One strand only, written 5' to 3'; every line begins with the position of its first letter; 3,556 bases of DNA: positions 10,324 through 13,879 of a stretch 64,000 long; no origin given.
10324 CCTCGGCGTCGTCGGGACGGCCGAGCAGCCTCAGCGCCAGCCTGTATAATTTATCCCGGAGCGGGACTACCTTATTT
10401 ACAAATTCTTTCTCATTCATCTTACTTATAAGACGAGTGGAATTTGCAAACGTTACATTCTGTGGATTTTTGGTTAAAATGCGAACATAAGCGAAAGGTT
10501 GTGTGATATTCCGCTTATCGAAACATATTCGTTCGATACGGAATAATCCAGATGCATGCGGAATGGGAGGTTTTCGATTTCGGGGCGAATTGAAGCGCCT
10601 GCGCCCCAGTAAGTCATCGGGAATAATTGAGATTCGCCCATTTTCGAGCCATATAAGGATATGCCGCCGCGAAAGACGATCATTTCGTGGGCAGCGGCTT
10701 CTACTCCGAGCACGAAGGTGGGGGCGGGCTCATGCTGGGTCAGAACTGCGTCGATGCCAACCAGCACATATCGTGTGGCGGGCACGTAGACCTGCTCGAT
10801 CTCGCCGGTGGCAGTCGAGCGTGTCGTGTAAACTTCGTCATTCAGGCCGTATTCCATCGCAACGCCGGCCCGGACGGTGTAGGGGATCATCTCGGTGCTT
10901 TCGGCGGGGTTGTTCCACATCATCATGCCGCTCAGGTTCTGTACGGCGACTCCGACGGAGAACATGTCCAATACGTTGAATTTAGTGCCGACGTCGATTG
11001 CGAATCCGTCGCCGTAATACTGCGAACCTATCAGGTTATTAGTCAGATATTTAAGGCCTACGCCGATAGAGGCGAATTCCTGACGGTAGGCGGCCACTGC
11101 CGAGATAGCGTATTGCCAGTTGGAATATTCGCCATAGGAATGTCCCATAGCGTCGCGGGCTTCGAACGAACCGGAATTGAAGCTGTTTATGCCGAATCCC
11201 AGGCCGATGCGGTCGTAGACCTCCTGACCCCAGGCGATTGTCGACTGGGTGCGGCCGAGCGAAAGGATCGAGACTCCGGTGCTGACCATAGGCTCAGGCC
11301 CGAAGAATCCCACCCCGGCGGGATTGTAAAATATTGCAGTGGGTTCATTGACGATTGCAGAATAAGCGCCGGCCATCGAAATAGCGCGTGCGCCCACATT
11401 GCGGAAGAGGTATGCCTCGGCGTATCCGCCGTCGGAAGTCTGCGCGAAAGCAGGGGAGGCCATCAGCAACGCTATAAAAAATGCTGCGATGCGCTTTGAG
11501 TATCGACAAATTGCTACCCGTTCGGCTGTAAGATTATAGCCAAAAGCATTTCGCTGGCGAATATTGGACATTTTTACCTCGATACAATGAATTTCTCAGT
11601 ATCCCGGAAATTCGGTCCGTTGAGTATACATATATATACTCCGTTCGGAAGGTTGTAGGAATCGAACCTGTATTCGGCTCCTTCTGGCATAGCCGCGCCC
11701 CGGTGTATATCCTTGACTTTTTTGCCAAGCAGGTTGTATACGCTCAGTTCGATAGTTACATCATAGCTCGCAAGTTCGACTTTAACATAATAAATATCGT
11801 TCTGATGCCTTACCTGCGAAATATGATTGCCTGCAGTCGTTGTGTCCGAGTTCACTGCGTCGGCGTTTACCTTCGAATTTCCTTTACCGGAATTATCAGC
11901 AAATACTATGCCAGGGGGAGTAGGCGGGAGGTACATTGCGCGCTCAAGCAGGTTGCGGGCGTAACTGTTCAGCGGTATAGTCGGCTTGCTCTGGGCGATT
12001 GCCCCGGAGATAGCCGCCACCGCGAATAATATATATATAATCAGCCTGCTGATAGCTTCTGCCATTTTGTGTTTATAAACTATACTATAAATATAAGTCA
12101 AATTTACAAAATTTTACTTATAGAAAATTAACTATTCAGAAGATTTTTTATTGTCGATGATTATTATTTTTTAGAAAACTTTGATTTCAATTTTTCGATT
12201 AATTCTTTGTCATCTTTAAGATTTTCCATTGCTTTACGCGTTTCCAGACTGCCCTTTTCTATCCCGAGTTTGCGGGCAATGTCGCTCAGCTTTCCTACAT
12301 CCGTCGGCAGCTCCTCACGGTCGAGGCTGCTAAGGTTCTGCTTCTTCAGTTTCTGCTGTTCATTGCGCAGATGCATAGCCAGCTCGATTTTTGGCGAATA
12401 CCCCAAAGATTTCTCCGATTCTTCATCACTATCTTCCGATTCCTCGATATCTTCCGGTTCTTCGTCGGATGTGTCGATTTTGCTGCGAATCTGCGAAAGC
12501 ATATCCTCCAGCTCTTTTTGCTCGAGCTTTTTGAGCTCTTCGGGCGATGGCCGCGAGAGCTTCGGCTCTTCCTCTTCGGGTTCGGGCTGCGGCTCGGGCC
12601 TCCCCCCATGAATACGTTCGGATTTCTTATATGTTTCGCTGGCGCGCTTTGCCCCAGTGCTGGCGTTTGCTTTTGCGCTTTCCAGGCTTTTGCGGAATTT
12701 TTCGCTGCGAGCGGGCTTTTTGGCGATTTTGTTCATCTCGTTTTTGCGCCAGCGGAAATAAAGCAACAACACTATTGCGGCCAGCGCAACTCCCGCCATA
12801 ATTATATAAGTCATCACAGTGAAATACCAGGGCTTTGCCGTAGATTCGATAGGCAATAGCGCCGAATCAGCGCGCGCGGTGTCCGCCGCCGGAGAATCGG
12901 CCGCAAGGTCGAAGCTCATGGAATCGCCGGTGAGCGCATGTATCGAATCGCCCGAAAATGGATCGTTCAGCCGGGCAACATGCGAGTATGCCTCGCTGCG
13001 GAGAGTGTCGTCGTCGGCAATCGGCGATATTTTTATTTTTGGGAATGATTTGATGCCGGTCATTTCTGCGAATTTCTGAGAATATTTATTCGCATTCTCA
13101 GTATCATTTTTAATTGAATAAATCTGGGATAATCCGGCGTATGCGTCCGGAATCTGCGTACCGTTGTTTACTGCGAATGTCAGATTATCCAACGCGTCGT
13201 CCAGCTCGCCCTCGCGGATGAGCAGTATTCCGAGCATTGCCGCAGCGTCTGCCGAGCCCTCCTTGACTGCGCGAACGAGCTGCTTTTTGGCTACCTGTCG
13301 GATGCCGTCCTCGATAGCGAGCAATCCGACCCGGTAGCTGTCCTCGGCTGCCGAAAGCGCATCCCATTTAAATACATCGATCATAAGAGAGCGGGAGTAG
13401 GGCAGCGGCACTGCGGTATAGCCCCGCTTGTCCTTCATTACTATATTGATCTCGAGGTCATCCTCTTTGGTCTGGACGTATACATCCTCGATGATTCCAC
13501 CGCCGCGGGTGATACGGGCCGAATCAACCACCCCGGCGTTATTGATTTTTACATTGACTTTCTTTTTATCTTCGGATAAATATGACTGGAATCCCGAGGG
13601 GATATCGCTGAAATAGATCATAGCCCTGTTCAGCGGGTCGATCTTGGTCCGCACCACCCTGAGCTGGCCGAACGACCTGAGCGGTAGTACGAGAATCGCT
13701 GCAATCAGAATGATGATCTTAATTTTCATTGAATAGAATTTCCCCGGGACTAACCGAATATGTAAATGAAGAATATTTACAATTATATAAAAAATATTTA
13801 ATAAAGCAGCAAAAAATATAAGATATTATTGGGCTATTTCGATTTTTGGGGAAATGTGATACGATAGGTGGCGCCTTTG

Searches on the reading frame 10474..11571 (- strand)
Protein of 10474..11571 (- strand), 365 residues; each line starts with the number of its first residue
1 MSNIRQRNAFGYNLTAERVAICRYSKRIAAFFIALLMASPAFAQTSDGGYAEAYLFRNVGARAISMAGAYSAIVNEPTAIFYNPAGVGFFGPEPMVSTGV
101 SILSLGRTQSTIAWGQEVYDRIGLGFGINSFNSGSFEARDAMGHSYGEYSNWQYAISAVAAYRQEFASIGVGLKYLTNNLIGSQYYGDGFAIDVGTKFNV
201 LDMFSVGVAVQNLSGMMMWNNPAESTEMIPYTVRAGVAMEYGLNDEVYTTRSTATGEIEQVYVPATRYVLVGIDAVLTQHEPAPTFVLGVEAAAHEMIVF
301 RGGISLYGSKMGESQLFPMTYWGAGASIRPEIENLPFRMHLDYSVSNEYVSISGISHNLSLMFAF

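Call 3: search_protein_families(library=pfam, proteins=[window:10474-11571:-], max_evalue=0.01)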
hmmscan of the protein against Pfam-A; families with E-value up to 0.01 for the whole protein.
window:10474-11571:- (365 aa): 1 family
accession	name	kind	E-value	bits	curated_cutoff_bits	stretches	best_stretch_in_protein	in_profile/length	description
PF18990.6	DUF5723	-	0.0014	18.8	26.8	1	153-226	182-249/376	Family of unknown function (DUF5723)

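Call 5: search_protein_families(library=ncbifam, proteins=[window:10474-11571:-], max_evalue=0.001)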
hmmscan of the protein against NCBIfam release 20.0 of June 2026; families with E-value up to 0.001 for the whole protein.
window:10474-11571:- (365 aa): 3 families
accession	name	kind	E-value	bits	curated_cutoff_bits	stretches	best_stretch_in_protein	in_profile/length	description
NF033709.1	PorV_fam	subfamily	4.1e-24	85.8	90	1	58-365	10-326/326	PorV/PorQ family protein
NF033711.1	T9SS_PorQ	equivalog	1.5e-14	53.8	220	1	28-239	4-211/335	type IX secretion system protein PorQ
NF052325.1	PorVQ2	equivalog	1.4e-08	34.1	325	1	32-87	7-62/354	putative type IX sorting system protein PorV2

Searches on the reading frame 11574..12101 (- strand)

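Call 3: search_protein_families(library=pfam, proteins=[window:11574-12101:-], max_evalue=0.01)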
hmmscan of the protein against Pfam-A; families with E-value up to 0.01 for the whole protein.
window:11574-12101:- (175 aa): 1 family
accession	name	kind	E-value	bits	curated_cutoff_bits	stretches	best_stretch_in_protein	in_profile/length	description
PF18962.6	Por_Secre_tail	-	3e-05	24.7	27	1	114-173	19-75/75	Secretion system C-terminal sorting domain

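Call 5: search_protein_families(library=ncbifam, proteins=[window:11574-12101:-], max_evalue=0.001)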
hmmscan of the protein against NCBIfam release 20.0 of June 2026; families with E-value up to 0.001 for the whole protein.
window:11574-12101:- (175 aa): 1 family
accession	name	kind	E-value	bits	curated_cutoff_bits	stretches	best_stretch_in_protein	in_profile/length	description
TIGR04183.1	Por_Secre_tail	domain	2e-07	30.9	23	1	116-173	20-71/72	T9SS type A sorting domain-containing protein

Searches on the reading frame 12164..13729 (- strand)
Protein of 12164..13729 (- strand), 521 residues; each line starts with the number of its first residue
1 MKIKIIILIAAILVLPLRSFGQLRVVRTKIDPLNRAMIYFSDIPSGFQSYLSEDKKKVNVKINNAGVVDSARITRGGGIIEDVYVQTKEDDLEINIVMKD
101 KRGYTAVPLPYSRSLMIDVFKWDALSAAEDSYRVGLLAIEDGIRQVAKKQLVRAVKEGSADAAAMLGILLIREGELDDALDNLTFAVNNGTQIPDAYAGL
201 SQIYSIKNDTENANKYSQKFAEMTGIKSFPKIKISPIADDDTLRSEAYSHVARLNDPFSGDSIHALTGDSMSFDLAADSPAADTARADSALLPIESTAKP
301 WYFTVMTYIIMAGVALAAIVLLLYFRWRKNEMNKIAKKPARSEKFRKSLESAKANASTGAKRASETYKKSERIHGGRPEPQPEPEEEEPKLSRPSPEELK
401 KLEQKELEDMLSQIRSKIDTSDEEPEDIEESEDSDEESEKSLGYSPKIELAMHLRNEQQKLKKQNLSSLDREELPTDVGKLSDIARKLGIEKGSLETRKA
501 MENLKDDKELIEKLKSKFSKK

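Call 3: search_protein_families(library=pfam, proteins=[window:12164-13729:-], max_evalue=0.01)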
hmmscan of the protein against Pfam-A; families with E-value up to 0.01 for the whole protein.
window:12164-13729:- (521 aa): 0 families

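Call 5: search_protein_families(library=ncbifam, proteins=[window:12164-13729:-], max_evalue=0.001)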
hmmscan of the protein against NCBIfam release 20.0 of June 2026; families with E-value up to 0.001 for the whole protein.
window:12164-13729:- (521 aa): 0 families

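Call 47: find_homologous_proteins(query=window:12164-13729:-, max_evalue=0.001)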
Query window:12164-13729:- (521 aa): 19 proteins with E <= 0.001 among 8000 candidates.
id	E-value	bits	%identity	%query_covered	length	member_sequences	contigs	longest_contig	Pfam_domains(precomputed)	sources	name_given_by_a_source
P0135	0.0e+0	1117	100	100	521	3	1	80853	-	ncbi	-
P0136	8.5e-193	659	62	94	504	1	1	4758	-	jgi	jgi:hypothetical protein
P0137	3.1e-94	334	36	99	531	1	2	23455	-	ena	-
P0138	1.5e-91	325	39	98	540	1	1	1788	-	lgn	-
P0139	3.7e-88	314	35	99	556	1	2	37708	PF23310.2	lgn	-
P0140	2.6e-83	298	36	99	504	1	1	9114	-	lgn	-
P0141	1.1e-82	296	33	99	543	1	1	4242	-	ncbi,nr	ncbi:MAG: hypothetical protein QG635_179 [Bacteroidota bacterium]|nr:hypothetical protein [Bacteroid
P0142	1.4e-82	296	35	99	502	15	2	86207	-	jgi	-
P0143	4.2e-81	291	36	94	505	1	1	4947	-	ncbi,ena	-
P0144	5.5e-80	287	36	100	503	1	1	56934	-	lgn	-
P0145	1.1e-78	283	34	99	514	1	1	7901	-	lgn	-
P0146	6.0e-75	271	36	97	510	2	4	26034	-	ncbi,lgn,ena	-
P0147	8.7e-75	270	33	99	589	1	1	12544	-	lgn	-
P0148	4.7e-74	268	34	100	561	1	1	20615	PF05568.17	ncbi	-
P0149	5.3e-74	268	35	99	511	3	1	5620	-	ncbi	-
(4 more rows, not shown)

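Call 59: predict_structure(alignment_id=A3)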
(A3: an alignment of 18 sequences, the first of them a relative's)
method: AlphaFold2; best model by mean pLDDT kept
length: 521 residues; sequences in the alignment: 18
mean_pLDDT: 71.7   pTM: 0.47
mean pLDDT of the five models: 71.7, 69.8, 69.2, 68.9, 66.7
residues with pLDDT >= 90: 191; 70-90: 109; 50-70: 100; < 50: 121
segments of 3 or more residues with pLDDT < 50: 18-20, 238-255, 257-298, 370-393, 419-443, 472-475
pLDDT, mean of each block of 10 residues (from residue 1): 73 55 88 95 89 96 91 94 93 95 95 95 92 94 91 96 97 92 97 96 95 97 91 66 41 48 31 29 30 44 81 90 89 66 67 62 55 43 39 57 73 58 33 28 64 80 58 51 55 59 72 67 41
secondary structure, 60 per line:
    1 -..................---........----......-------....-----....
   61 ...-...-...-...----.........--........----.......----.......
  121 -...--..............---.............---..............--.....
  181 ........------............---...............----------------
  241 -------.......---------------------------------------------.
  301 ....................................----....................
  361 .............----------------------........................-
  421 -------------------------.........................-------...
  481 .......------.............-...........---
elements in order: H2-19 E23-30 E35-40 E48-51 E57-63 E65-67 E73-75 E80-88 E91-98 E103-109 E114-120 H127-140 H144-156 H160-173 H176-188 H195-206 H210-224 H248-254 H300-336 H341-373 H396-419 H446-470 H478-487 H494-506 H508-518

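Call 66: fold_search(model_id=the predicted structure, library=pdb)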
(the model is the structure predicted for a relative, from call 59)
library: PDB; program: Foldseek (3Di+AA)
matches with E <= 10: 1330; with E <= 0.001: 54
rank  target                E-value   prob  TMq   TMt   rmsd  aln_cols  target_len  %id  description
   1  9hmf_K                1.4e-05  1.00  0.17  0.12  26.7       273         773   10  Periplasmic scaffold of the Campylobacter jejuni flagellar motor (alpha carbon trace) (released 2024-12-25)
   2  6v8e_B                1.6e-05  1.00  0.18  0.70   2.6       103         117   26  Computationally designed C3-symmetric homotrimer from TPR repeat protein (released 2020-08-12)
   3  6v8e_D                1.9e-05  1.00  0.18  0.71   2.3       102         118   26  Computationally designed C3-symmetric homotrimer from TPR repeat protein (released 2020-08-12)
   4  6v8e_A                1.9e-05  1.00  0.18  0.70   2.3       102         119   26  Computationally designed C3-symmetric homotrimer from TPR repeat protein (released 2020-08-12)
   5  6vfh_A                2.9e-05  1.00  0.18  0.71   2.2       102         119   25  De novo designed tetrahedral nanoparticle T33_dn10 (released 2020-08-12)
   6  1na0_A                8.9e-05  1.00  0.18  0.72   2.2       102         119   24  Design of Stable alpha-Helical Arrays from an Idealized TPR Motif (released 2003-06-03)
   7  8ump_A                9.5e-05  1.00  0.18  0.70   2.3       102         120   22  T33-ml35 - Designed Tetrahedral Protein Cage Using Machine Learning Algorithms (released 2023-11-15)
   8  6ibo_A                1.3e-04  1.00  0.18  0.14   2.5       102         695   19  Catalytic deficiency of O-GlcNAc transferase leads to X-linked intellectual disability (released 2019-07-24)
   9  6vfk_A                1.3e-04  1.00  0.18  0.70   2.2       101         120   26  De novo designed tetrahedral nanoparticle T33_dn10 displaying 4 copies of BG505-SOSIP trimer on the surface (released 2020-07-22)
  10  6vfj_B                1.6e-04  1.00  0.18  0.71   2.3       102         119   24  De novo designed icosahedral nanoparticle I53_dn5 (released 2020-08-12)
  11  5npr_A                1.8e-04  1.00  0.18  0.14   2.5       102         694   19  The human O-GlcNAc transferase in complex with a thiol-linked bisubstrate inhibitor (released 2018-05-16)
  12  5fzq_B                2.0e-04  1.00  0.17  0.69   3.6       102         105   20  Designed TPR Protein M4N (released 2016-10-12)
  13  5hrz                  2.1e-04  1.00  0.18  0.71   2.1       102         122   24  Computationally Designed Trimer 1na0C3_3 (released 2017-04-12)
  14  5lwv                  2.3e-04  1.00  0.18  0.14   3.0       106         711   18  Human OGT in complex with UDP and fused substrate peptide (HCF1) (released 2017-07-12)
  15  5nps_A                2.5e-04  1.00  0.18  0.13   2.4       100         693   19  The human O-GlcNAc transferase in complex with a bisubstrate inhibitor (released 2018-05-16)
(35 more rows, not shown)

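Call 95: search_solved_structures(query=A3, max_evalue=1)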
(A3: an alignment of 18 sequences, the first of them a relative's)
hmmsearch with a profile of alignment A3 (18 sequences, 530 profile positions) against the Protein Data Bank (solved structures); distinct sequences matched with E-value up to 1: 31.
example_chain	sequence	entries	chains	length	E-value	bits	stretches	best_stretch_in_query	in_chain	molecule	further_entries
2ho1_A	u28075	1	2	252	0.00049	22.2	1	160-215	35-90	Type 4 fimbrial biogenesis protein PilF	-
2fi7_A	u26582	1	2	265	0.00058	22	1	160-215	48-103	type 4 fimbrial biogenesis protein PilF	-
9d2f_L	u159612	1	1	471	0.0016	20.5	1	159-262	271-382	Tetratricopeptide repeat protein 29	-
6m6z_A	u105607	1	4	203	0.0051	18.9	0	301-357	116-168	TMH4C4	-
25ih_A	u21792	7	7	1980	0.013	17.5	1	301-423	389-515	Sodium channel protein type 8 subunit alpha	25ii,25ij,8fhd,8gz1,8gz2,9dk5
8j07_d3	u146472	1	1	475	0.022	16.8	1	156-225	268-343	Tetratricopeptide repeat protein 29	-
7dfp_A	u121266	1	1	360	0.082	14.9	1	301-424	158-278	D(2) dopamine receptor,Soluble cytochrome b562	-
6eou_A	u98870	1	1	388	0.12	14.3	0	170-217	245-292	UDP-N-acetylglucosamine--peptide N-acetylglucosaminyltransferase 110 kDa subunit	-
1w3b_A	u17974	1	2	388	0.13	14.3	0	169-217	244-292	UDP-N-ACETYLGLUCOSAMINE--PEPTIDE N-ACETYLGLUCOSAMINYLTRANSFERASE 110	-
7ntf_A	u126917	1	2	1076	0.13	14.2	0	155-208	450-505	Isoform 1 of UDP-N-acetylglucosamine--peptide N-acetylglucosaminyltransferase 110 kDa subu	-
7yeh_B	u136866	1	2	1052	0.14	14.1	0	154-208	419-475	UDP-N-acetylglucosamine--peptide N-acetylglucosaminyltransferase 110 kDa subunit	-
7yea_A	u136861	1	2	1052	0.14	14.1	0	154-208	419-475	UDP-N-acetylglucosamine--peptide N-acetylglucosaminyltransferase 110 kDa subunit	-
8j0s_b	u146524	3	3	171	0.17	13.8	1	278-405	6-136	ATP synthase subunit b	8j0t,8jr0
1zmz_A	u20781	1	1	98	0.18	13.8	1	440-511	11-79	Centrin-2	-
2ami_A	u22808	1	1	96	0.32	12.9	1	460-512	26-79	Caltractin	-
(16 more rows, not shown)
